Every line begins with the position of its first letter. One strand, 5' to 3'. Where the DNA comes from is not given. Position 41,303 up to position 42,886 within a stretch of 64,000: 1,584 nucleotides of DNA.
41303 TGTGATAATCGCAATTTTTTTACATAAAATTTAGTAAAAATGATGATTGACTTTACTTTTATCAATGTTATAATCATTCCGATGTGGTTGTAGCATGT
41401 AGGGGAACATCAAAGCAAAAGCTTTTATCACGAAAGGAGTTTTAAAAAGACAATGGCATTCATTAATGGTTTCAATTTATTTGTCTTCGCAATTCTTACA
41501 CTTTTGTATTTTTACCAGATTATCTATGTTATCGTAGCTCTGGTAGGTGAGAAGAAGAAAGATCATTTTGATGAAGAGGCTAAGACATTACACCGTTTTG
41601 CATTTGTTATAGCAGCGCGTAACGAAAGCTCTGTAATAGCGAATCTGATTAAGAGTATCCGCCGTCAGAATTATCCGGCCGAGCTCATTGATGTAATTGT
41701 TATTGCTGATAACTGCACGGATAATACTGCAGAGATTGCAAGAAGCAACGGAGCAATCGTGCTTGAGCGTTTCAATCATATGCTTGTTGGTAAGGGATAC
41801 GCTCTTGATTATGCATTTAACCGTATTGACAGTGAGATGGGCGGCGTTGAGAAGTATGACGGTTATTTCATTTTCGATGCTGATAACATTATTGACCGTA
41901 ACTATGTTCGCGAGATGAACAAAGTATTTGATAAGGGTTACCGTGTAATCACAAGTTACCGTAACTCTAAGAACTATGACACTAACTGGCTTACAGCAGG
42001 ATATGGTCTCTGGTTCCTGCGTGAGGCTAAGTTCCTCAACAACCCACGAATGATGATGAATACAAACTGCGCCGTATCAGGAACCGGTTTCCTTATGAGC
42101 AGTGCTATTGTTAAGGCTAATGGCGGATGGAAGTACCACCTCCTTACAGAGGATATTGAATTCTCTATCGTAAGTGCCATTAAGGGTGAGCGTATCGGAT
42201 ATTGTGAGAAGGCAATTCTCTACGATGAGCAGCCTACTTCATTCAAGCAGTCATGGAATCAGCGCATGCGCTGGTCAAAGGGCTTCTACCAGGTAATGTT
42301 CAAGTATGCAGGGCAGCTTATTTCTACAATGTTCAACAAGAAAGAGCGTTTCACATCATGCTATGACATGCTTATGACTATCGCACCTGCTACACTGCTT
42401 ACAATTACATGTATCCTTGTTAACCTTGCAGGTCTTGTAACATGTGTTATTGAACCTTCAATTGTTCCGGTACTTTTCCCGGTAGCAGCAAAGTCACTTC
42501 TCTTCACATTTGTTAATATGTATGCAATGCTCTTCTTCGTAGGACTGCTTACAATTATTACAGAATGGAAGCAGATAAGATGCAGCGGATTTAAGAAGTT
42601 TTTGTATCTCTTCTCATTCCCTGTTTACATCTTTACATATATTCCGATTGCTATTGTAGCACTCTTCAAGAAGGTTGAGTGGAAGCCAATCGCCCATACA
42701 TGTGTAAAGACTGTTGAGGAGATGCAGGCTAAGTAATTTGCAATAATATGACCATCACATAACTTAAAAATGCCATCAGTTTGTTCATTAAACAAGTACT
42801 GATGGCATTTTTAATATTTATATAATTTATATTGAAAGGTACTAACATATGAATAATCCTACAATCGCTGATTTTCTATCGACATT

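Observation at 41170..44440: AT-rich two-gene glycosyltransferase island: processive QxxRW GT2 synthase plus a 527-aa GT-B-like protein with a novel N-terminal half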

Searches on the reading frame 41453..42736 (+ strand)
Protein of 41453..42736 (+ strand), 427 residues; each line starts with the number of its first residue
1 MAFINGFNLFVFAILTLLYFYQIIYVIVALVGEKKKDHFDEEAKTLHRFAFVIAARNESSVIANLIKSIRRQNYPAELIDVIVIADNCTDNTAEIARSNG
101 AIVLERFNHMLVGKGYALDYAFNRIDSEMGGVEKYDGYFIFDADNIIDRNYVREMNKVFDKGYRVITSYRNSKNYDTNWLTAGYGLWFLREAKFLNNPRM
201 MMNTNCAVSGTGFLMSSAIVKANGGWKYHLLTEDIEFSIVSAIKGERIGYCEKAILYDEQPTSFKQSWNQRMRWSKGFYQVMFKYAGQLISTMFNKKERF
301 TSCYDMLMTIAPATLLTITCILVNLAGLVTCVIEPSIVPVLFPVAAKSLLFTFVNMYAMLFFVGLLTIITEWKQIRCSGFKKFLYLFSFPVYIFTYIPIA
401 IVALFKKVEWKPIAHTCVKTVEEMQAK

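Call 3: search_protein_families(library=pfam, proteins=[window:41453-42736:+], max_evalue=1)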
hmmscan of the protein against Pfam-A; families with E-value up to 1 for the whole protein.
window:41453-42736:+ (427 aa): 6 families
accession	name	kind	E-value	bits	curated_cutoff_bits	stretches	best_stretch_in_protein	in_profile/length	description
PF13641.12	Glyco_tranf_2_3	-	5.3e-25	89.2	27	1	47-277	1-230/230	Glycosyltransferase like family 2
PF13632.12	Glyco_trans_2_3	-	4.3e-16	59.8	27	1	140-328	4-180/198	Glycosyl transferase family group 2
PF00535.33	Glycos_transf_2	-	6.9e-13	49.3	23.3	1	52-206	3-151/168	Glycosyl transferase family 2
PF13506.12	Glyco_transf_21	-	0.0014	18.6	21.7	1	134-276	30-174/174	Glycosyl transferase family 21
PF01538.23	HCV_NS2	-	0.068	13.3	25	1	265-352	25-111/195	Hepatitis C virus non-structural protein NS2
PF13704.12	Glyco_tranf_2_4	-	0.093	13.7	27.5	1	57-147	2-84/98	Glycosyl transferase family 2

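Call 4: search_protein_families(library=ncbifam, proteins=[window:41453-42736:+], max_evalue=1)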
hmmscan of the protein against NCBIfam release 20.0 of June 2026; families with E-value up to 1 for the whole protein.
window:41453-42736:+ (427 aa): 19 families
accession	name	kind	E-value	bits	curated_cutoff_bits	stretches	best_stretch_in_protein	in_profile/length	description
NF041865.1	EpsU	equivalog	1.6e-36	126.1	700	1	27-348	19-335/394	exopolysaccharide biosynthesis GT2 family glycosyltransferase EpsU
TIGR03937.1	PgaC_IcaA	equivalog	1.8e-19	70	422.3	1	15-391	12-373/407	poly-beta-1,6-N-acetyl-D-glucosamine synthase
NF053846.1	glyco_with_XrtP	equivalog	2.9e-18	65.8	520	2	224-408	245-426/440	XrtP-associated glycosyltransferase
TIGR03111.1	glyc2_xrt_Gpos1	hypoth_equivalog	6.7e-15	54.8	363.95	2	231-410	238-410/439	TIGR03111 family XrtG-associated glycosyltransferase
TIGR03469.1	HpnB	hypoth_equivalog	4.4e-10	39.1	379.25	1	43-117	40-112/386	hopene-associated glycosyltransferase HpnB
NF010496.0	PRK13915.1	equivalog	4.1e-08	32.7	262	1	42-108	26-93/307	glucosyl-3-phosphoglycerate synthase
TIGR04182.1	glyco_TIGR04182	equivalog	4.2e-08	32.9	325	1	52-129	5-75/293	S-layer glycoprotein N-glycosyltransferase AglJ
NF041875.1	EPS_EpsD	equivalog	1.5e-06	27.9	370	1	51-96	3-48/325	exopolysaccharide biosynthesis glycosyltransferase EpsD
TIGR03030.1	CelA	equivalog_domain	4.6e-06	24.9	699.1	1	220-282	319-381/714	UDP-forming cellulose synthase catalytic subunit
TIGR04283.1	glyco_like_mftF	equivalog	2.6e-05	23.9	182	1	52-239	4-167/221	TIGR04283 family arsenosugar biosynthesis glycosyltransferase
NF058614.1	PPMAGASynPpgS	equivalog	0.00019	20.9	370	1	51-145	4-87/226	polyprenyl-phospho-N-acetylgalactosaminyl synthase PpgS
NF041391.1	DPhHxTase_Halo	equivalog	0.00033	19.7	375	1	55-168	3-102/213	dolichyl-phosphate hexose transferase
TIGR04242.1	nodulat_NodC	equivalog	0.00041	19.4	550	1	11-283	13-289/395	chitooligosaccharide synthase NodC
TIGR03965.1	mycofact_glyco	equivalog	0.00052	19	280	1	47-101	74-128/467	mycofactocin biosynthesis glycosyltransferase MftF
NF045692.1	OglycostaseCruG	equivalog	0.0068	15.4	600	1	39-123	30-122/386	2'-O-glycosyltransferase CruG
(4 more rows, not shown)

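Call 5: search_solved_structures(query=window:41453-42736:+, max_evalue=0.01)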
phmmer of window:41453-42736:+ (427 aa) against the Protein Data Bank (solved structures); distinct sequences matched with E-value up to 0.01: 1.
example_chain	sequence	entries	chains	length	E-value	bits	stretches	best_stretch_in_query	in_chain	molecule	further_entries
6p61_A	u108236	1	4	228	0.00091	21.3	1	42-102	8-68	Glycosyltransferase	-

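Call 15: find_homologous_proteins(query=window:41453-42736:+)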
Query window:41453-42736:+ (427 aa): 8000 proteins with E <= 0.001 among 8000 candidates; the best 120 are listed.
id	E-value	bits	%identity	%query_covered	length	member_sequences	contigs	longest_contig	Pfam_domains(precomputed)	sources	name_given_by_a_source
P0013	1.9e-286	967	100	100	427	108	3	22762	PF13632.13,PF13641.13,PF00535.33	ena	-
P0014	2.5e-268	908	92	100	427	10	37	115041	PF13632.13,PF13641.13,PF00535.33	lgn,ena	-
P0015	4.6e-259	877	88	100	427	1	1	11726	PF13632.13,PF13641.13,PF00535.33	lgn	-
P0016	5.8e-254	860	87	100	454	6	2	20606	PF13632.13,PF13641.13,PF00535.33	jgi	jgi:cellulose synthase/poly-beta-1,6-N-acetylglucosamine synthase-like glycosyltransferase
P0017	1.0e-250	850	87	100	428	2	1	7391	PF13632.13,PF13641.13,PF00535.33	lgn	-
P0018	3.7e-232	789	78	99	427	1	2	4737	PF13632.13,PF13641.13,PF00535.33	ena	-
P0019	1.1e-212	724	72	100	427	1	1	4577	PF13632.13,PF13641.13,PF00535.33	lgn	-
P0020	4.7e-212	722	72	100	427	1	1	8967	PF13632.13,PF13641.13,PF00535.33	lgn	-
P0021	1.5e-211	721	71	100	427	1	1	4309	PF13632.13,PF13641.13,PF00535.33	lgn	-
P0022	1.7e-211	720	71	100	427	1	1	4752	PF13632.13,PF13641.13,PF00535.33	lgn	-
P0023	9.8e-211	718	71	100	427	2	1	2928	PF13632.13,PF13641.13,PF00535.33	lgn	-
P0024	1.1e-210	718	71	100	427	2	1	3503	PF13632.13,PF13641.13,PF00535.33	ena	-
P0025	1.5e-209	714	71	100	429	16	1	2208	PF13632.13,PF13641.13,PF00535.33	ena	-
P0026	6.8e-209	712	70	100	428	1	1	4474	PF13632.13,PF13641.13,PF00535.33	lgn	-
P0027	9.0e-207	705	69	100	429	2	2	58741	PF13632.13,PF13641.13,PF00535.33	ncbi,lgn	-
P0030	5.5e-201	686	67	100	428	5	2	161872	PF13632.13,PF13641.13,PF00535.33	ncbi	-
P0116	9.8e-188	642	63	100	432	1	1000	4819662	PF13632.13,PF13641.13,PF00535.33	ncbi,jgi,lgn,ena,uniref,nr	ncbi:MAG: glycosyltransferase family 2 protein [Lachnospira sp.]|uniref:glycosyltransferase family 2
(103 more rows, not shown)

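Call 17: find_encoding_contigs(protein=P0116, flank=6000, max_places=2)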
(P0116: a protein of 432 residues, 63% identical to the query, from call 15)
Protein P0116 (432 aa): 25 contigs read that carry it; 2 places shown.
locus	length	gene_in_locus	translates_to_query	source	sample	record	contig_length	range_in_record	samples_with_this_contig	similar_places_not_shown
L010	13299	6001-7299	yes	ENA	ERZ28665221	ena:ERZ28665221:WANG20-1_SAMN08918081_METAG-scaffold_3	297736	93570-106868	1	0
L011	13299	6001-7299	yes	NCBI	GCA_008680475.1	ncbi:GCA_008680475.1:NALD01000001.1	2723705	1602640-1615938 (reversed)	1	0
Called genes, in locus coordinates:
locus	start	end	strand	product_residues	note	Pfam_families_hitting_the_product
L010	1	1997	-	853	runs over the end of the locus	PF01136:Peptidase_U32, PF12392:DUF3656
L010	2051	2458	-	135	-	PF05164:ZapA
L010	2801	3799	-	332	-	PF05496:RuvB_N, PF01078:Mg_chelatase (faint), PF00004:AAA, PF07728:AAA_5, PF17864:AAA_lid_4, PF05491:WHD_RuvB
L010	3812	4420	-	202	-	PF01330:RuvA_N, PF14520:HHH_5, PF07499:RuvA_C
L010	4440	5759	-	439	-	PF05673:DUF815, PF20720:nSTAND3 (weak)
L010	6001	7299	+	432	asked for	PF00535:Glycos_transf_2, PF13641:Glyco_tranf_2_3, PF13632:Glyco_trans_2_3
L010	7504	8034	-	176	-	PF07456:Hpre_diP_synt_I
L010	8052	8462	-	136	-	PF07009:NusG_II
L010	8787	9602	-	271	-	PF01582:TIR, PF13676:TIR_2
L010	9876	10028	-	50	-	-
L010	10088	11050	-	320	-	PF13280:WYL, PF25583:WCX (weak)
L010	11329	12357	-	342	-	-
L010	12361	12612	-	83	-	-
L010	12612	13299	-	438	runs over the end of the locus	-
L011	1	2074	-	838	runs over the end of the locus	PF01136:Peptidase_U32, PF12392:DUF3656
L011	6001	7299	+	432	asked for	PF00535:Glycos_transf_2, PF13641:Glyco_tranf_2_3, PF13632:Glyco_trans_2_3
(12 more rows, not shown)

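Call 18: find_encoding_contigs(protein=P0030, flank=6000, max_places=2)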
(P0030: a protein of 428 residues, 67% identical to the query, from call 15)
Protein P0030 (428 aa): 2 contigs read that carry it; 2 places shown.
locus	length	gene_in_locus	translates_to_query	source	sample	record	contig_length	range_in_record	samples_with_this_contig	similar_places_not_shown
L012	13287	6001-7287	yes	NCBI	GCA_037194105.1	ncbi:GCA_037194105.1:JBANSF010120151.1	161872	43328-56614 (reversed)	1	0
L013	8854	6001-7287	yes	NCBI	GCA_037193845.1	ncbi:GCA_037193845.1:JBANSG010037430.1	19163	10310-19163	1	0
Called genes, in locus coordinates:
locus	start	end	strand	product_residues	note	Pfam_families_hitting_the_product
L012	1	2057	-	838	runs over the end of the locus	PF01136:Peptidase_U32, PF12392:DUF3656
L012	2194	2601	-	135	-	PF05164:ZapA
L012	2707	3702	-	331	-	PF05496:RuvB_N, PF01078:Mg_chelatase (faint), PF00004:AAA, PF07728:AAA_5 (weak), PF17864:AAA_lid_4, PF05491:WHD_RuvB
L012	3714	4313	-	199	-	PF01330:RuvA_N, PF14520:HHH_5, PF07499:RuvA_C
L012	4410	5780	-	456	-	PF05673:DUF815, PF20720:nSTAND3 (weak)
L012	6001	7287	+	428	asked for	PF00535:Glycos_transf_2, PF13641:Glyco_tranf_2_3, PF13632:Glyco_trans_2_3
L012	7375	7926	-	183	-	PF07456:Hpre_diP_synt_I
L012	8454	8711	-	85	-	PF04994:TfoX_C, PF11731:Cdd1 (weak)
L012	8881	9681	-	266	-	PF04060:FeS, PF25160:LdpA_Fe-S-bd (weak), PF00037:Fer4 (weak), PF12837:Fer4_6 (weak), PF14697:Fer4_21 (weak), PF12838:Fer4_7, PF13187:Fer4_9, PF00037:Fer4, +4 more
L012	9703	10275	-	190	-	PF02508:Rnf-Nqr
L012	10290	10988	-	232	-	PF02508:Rnf-Nqr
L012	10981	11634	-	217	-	PF04205:FMN_bind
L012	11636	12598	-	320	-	PF03116:NQR2_RnfD_RnfE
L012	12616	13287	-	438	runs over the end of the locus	PF13375:RnfC_N, PF01512:Complex1_51K, PF10531:SLBB, PF13534:Fer4_17 (faint), PF13187:Fer4_9 (faint), PF12838:Fer4_7 (weak), PF13237:Fer4_10 (faint)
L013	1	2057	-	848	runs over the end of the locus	PF01136:Peptidase_U32, PF12392:DUF3656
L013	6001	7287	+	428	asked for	PF00535:Glycos_transf_2, PF13641:Glyco_tranf_2_3, PF13632:Glyco_trans_2_3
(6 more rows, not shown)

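Call 19: find_encoding_contigs(protein=P0014, flank=6000, max_places=3)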
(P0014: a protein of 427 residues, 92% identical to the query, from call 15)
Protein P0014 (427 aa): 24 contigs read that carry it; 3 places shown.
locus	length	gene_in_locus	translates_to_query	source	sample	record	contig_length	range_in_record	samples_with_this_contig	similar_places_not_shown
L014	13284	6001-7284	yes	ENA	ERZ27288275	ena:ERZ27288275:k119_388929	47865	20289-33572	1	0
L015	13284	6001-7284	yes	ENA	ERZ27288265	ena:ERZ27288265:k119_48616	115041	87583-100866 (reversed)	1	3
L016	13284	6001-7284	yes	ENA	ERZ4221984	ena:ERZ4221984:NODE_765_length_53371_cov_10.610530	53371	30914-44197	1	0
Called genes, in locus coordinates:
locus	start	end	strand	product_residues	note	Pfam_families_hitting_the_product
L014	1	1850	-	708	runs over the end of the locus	PF08206:OB_RNB, PF17876:CSD2 (weak), PF08206:OB_RNB (weak), PF17876:CSD2, PF00773:RNB, PF00575:S1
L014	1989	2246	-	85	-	PF03840:SecG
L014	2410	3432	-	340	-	PF05496:RuvB_N, PF01078:Mg_chelatase (faint), PF00004:AAA, PF07728:AAA_5 (weak), PF17864:AAA_lid_4, PF05491:WHD_RuvB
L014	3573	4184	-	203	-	PF01330:RuvA_N, PF14520:HHH_5, PF07499:RuvA_C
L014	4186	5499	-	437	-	PF05673:DUF815, PF20720:nSTAND3 (weak)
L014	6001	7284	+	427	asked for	PF00535:Glycos_transf_2, PF13641:Glyco_tranf_2_3, PF13632:Glyco_trans_2_3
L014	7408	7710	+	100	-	-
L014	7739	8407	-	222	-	PF00545:Ribonuclease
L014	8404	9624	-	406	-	PF00753:Lactamase_B, PF19583:ODP, PF00258:Flavodoxin_1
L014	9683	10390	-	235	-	PF00005:ABC_tran, PF02463:SMC_N, PF13304:AAA_21 (weak)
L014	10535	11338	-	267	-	PF02361:CbiQ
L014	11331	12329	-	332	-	PF01891:CbiM, PF13190:PDGLE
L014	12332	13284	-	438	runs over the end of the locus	PF01969:Ni_insertion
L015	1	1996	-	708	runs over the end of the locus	PF08206:OB_RNB, PF17876:CSD2 (weak), PF08206:OB_RNB (weak), PF17876:CSD2, PF00773:RNB, PF00575:S1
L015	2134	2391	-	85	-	PF03840:SecG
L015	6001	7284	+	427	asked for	PF00535:Glycos_transf_2, PF13641:Glyco_tranf_2_3, PF13632:Glyco_trans_2_3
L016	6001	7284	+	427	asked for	PF00535:Glycos_transf_2, PF13641:Glyco_tranf_2_3, PF13632:Glyco_trans_2_3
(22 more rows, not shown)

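Call 52: predict_structure(alignment_id=A3)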
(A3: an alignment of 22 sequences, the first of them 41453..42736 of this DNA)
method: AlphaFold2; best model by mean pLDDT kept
length: 427 residues; sequences in the alignment: 22
mean_pLDDT: 71.1   pTM: 0.71
mean pLDDT of the five models: 71.1, 70.4, 67.7, 63.3, 62.0
residues with pLDDT >= 90: 46; 70-90: 190; 50-70: 167; < 50: 24
segments of 3 or more residues with pLDDT < 50: 171-177, 298-309
pLDDT, mean of each block of 10 residues (from residue 1): 66 66 60 59 88 84 86 92 88 93 85 78 90 90 75 85 72 48 60 53 56 83 75 65 71 53 66 71 70 53 46 61 72 76 73 75 77 69 76 69 71 53 53
secondary structure, 60 per line:
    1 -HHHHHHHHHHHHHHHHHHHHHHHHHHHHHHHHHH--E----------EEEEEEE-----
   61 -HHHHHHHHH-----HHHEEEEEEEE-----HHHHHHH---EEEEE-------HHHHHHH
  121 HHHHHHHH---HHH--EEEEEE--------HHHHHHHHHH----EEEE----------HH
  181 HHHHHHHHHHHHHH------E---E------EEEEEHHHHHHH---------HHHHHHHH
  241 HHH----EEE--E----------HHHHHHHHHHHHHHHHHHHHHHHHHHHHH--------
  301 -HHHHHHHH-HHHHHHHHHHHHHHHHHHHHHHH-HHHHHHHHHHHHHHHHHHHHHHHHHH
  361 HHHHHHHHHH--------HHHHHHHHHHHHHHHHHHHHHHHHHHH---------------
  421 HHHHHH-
elements in order: H2-35 E49-55 H62-70 E79-86 H92-98 E102-106 H114-128 E137-142 H151-160 E165-168 H179-194 E212-216 H217-223 H233-243 E248-250 H264-292 H302-309 H311-333 H335-370 H379-405 H421-426

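Call 60: fold_search(model_id=the predicted structure, library=pdb)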
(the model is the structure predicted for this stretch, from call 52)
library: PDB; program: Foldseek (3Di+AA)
matches with E <= 10: 1371; with E <= 0.001: 265
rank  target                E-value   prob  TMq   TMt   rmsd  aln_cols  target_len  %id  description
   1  8sne_A                2.5e-11  1.00  0.59  0.53   6.6       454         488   14  Chlorella virus Hyaluronan Synthase bound to GlcA extended GlcNAc primer and UDP (released 2024-05-01)
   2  9yq2_A                3.9e-11  1.00  0.56  0.51   6.7       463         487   14  Chlorella virus hyaluronan synthase bound to DDM (released 2025-12-10)
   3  5ej1_A                4.4e-11  1.00  0.51  0.33  14.4       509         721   16  Pre-translocation state of bacterial cellulose synthase (released 2016-03-30)
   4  6yv7_A                4.6e-11  1.00  0.53  0.64   6.9       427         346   14  Mannosyltransferase PcManGT from Pyrobaculum calidifontis (released 2020-07-22)
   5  9yq5_A                4.9e-11  1.00  0.55  0.49   6.5       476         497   15  Chlorella virus hyaluronan synthase bound to an inserted UDP-GlcA (released 2025-12-10)
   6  4p00_A                6.0e-11  1.00  0.51  0.32  14.4       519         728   15  Bacterial Cellulose Synthase in complex with cyclic-di-GMP and UDP (released 2014-04-09)
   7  6yv7_B                8.2e-11  1.00  0.51  0.61   8.5       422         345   15  Mannosyltransferase PcManGT from Pyrobaculum calidifontis (released 2020-07-22)
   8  7sp8_A                1.1e-10  1.00  0.55  0.48   7.3       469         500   14  Chlorella virus Hyaluronan Synthase bound to UDP-GlcNAc (released 2022-04-06)
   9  7sp7_A                1.6e-10  1.00  0.44  0.39  16.6       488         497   14  Chlorella virus hyaluronan synthase inhibited by UDP (released 2022-04-06)
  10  8smn_A                2.6e-10  1.00  0.61  0.52   6.9       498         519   13  Xenopus laevis hyaluronan synthase 1, nascent HA polymer bound state (released 2024-05-01)
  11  8snc_A                2.6e-10  1.00  0.58  0.52   6.2       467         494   13  Chlorella virus Hyaluronan Synthase bound to GlcA extended GlcNAc primer (released 2024-05-01)
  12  9yq4_A                3.4e-10  1.00  0.59  0.52   6.2       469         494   14  Chlorella virus hyaluronan synthase bound to a proofreading UDP-GlcA (released 2025-12-10)
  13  8smm_A                3.6e-10  1.00  0.63  0.54   5.4       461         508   14  Xenopus laevis hyaluronan synthase 1 (released 2024-05-01)
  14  4hg6_A                4.2e-10  1.00  0.51  0.32  14.2       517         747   15  Structure of a cellulose synthase - cellulose translocation intermediate (released 2012-12-19)
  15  9b8v_E                5.4e-10  1.00  0.52  0.30   8.6       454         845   15  AlphaFold2 informed cryo-EM model of the E. coli cellulose synthase BcsAG3B6 complex (released 2025-02-19)
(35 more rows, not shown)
